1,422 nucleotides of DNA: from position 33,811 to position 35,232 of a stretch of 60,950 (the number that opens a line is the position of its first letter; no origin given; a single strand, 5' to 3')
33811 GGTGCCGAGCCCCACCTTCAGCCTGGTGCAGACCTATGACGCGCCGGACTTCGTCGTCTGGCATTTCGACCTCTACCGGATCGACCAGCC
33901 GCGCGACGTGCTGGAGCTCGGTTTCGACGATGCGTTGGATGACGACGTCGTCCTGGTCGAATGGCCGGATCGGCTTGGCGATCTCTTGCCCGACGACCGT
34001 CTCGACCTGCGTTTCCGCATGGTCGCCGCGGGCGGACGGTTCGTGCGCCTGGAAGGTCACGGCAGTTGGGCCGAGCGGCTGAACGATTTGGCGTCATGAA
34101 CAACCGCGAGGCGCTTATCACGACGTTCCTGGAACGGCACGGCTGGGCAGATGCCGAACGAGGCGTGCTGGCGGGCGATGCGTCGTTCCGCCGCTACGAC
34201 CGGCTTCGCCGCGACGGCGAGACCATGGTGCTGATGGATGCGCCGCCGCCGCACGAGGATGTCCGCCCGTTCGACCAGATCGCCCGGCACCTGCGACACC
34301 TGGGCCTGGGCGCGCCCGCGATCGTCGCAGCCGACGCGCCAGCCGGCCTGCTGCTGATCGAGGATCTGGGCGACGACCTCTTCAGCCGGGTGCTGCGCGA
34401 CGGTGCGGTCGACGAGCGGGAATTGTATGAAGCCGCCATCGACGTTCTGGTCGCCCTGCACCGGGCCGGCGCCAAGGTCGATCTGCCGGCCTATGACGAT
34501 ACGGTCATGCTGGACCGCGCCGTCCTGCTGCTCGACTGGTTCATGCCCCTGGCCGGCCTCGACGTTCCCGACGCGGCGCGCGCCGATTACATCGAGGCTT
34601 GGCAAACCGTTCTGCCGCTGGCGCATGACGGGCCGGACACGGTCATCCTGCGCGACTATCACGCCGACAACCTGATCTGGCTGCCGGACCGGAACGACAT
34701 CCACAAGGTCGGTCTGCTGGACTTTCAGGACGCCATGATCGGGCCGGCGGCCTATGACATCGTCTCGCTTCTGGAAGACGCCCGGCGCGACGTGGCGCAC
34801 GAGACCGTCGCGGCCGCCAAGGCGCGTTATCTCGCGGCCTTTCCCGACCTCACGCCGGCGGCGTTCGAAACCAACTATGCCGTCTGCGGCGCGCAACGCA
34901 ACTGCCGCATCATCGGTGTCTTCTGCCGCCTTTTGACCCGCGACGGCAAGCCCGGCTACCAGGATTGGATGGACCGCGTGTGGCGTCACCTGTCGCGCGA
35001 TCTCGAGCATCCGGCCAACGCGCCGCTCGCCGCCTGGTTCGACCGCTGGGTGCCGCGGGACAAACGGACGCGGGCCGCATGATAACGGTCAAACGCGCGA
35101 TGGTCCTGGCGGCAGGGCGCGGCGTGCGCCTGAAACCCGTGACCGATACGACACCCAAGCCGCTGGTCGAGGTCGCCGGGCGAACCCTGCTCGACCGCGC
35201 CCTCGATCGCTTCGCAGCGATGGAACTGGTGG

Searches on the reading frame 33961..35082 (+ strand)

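Call 89: search_protein_families(library=pfam, proteins=[window:33961-35082:+], max_evalue=0.001)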
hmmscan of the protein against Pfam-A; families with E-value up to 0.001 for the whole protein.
window:33961-35082:+ (373 aa): 1 family
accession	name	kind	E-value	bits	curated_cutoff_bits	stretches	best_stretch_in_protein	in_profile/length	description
PF01636.29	APH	-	7.8e-30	104.8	23.2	1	70-295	5-231/239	Phosphotransferase enzyme family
